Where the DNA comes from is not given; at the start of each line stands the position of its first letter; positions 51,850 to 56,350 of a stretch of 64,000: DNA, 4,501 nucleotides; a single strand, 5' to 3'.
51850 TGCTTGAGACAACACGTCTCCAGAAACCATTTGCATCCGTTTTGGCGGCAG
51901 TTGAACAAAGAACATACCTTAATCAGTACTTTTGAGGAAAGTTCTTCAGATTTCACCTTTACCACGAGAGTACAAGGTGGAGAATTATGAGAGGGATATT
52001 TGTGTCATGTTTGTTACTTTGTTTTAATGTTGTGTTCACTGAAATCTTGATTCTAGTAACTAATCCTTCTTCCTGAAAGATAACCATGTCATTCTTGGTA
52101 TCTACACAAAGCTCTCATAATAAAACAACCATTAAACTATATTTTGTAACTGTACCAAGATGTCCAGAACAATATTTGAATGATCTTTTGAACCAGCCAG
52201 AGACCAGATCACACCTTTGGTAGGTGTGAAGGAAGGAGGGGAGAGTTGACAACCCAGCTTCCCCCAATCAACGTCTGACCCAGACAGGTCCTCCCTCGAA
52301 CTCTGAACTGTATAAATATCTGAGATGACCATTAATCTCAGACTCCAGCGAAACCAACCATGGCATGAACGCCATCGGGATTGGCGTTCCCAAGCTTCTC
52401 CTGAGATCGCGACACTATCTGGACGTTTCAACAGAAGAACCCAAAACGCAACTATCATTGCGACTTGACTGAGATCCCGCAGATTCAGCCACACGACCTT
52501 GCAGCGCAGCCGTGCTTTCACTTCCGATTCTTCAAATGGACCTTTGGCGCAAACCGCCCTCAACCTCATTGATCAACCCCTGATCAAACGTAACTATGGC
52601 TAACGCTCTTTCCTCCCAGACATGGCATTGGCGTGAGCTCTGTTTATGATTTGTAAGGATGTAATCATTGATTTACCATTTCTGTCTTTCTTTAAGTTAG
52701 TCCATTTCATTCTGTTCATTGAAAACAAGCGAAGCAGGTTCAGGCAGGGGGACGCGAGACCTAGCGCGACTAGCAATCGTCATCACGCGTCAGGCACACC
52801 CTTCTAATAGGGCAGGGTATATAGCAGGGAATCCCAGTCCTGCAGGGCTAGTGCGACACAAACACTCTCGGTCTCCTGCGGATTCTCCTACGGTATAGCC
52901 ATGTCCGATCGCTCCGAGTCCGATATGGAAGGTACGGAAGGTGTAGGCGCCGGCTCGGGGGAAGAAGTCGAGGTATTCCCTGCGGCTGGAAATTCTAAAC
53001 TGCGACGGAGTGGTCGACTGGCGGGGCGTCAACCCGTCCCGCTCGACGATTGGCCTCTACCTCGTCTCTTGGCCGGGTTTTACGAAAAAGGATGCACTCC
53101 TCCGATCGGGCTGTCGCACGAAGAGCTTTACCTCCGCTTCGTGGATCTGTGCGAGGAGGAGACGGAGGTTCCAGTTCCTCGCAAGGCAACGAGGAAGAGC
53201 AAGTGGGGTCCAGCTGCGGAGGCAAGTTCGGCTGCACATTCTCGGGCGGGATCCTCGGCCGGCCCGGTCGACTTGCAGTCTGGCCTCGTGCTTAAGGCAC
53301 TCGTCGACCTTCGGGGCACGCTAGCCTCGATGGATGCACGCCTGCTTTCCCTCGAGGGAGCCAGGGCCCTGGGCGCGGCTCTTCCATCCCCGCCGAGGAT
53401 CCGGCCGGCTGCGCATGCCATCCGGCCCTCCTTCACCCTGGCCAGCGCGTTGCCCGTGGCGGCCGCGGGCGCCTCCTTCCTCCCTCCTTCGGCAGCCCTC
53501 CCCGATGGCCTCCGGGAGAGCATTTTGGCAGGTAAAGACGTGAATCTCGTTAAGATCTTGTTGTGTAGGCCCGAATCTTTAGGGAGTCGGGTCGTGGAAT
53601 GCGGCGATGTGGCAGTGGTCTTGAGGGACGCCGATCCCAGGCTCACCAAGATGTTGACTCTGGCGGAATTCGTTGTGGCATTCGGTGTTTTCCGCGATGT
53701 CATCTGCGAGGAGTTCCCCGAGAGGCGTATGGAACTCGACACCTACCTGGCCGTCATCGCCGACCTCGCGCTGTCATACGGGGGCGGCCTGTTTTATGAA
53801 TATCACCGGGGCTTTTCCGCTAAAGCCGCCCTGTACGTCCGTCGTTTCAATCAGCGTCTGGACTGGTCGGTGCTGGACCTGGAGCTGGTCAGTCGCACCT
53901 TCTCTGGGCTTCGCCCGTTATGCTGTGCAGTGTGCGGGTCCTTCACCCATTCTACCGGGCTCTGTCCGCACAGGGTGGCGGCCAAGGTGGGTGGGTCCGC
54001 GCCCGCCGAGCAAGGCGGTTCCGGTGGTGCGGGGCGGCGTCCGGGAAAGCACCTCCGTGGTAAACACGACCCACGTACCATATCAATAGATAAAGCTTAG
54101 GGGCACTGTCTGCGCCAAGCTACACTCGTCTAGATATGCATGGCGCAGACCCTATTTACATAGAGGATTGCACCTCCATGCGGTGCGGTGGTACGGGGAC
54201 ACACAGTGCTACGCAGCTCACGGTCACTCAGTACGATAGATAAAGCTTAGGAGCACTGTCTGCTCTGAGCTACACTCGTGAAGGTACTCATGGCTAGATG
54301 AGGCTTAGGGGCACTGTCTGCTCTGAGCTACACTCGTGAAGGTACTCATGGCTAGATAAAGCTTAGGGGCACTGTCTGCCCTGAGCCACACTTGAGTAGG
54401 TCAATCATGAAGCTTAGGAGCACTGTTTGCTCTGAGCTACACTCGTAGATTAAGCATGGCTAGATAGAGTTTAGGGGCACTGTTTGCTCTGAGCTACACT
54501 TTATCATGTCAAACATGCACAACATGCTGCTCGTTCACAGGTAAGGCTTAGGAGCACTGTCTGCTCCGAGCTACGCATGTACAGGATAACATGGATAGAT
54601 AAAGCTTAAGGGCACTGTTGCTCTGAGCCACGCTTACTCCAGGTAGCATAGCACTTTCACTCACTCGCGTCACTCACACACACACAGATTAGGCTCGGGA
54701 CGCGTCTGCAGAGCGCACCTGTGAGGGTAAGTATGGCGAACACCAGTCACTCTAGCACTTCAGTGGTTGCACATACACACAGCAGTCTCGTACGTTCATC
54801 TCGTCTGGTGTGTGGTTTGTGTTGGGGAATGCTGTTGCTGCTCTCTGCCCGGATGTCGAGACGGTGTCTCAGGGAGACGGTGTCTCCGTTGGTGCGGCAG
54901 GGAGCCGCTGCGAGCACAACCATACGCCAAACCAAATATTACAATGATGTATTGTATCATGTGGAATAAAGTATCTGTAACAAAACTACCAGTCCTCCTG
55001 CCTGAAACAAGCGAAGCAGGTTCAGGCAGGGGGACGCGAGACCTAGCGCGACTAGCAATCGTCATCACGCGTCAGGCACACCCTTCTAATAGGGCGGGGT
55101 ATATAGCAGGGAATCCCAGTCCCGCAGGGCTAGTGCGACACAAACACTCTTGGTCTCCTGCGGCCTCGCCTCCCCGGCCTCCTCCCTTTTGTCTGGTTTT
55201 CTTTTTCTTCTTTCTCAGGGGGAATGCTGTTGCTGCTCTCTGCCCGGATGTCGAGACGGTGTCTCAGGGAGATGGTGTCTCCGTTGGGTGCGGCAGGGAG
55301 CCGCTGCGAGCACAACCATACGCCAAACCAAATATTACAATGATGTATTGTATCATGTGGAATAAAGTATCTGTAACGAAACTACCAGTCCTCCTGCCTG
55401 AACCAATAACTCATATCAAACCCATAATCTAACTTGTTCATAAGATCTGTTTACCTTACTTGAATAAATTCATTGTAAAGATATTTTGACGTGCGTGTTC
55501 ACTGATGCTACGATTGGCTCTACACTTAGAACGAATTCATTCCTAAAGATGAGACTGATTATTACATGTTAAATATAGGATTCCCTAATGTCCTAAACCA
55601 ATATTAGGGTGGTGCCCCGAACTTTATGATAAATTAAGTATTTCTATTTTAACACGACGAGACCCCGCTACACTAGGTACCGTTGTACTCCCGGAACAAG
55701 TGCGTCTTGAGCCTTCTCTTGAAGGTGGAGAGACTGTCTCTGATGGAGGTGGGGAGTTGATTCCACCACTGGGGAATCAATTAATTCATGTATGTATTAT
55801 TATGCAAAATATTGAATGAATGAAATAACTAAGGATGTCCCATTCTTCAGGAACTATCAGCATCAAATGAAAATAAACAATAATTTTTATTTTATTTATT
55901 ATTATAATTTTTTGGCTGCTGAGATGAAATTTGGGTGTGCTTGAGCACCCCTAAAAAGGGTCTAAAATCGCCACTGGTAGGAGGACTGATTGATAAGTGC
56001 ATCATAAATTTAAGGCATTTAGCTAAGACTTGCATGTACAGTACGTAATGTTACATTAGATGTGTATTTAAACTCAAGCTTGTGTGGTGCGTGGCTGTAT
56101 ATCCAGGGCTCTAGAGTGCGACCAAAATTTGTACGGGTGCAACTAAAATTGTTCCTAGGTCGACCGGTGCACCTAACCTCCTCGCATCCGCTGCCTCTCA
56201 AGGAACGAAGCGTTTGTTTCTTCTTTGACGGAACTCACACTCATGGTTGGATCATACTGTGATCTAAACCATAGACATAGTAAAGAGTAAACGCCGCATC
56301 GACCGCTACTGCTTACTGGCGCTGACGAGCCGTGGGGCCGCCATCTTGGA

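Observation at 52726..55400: Split-direct-repeat (A1...B1-A2-B2) element carrying only a Gag-like CCHC ORF: a candidate non-autonomous Ngaro/DIRS-like retroelement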

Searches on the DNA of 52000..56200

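Call 70: search_rna_families(source=window, start=52000, end=56200, threshold=evalue, max_evalue=1)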
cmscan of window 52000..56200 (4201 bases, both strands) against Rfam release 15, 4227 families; matches with E-value up to 1: 1.
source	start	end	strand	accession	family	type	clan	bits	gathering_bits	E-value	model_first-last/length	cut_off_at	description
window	53490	53532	+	RF03537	Flavi_TBFV_SL6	Cis-reg;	-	19.3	38.3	0.28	1-45/45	no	Tick-borne Flavivirus short stem-loop SL6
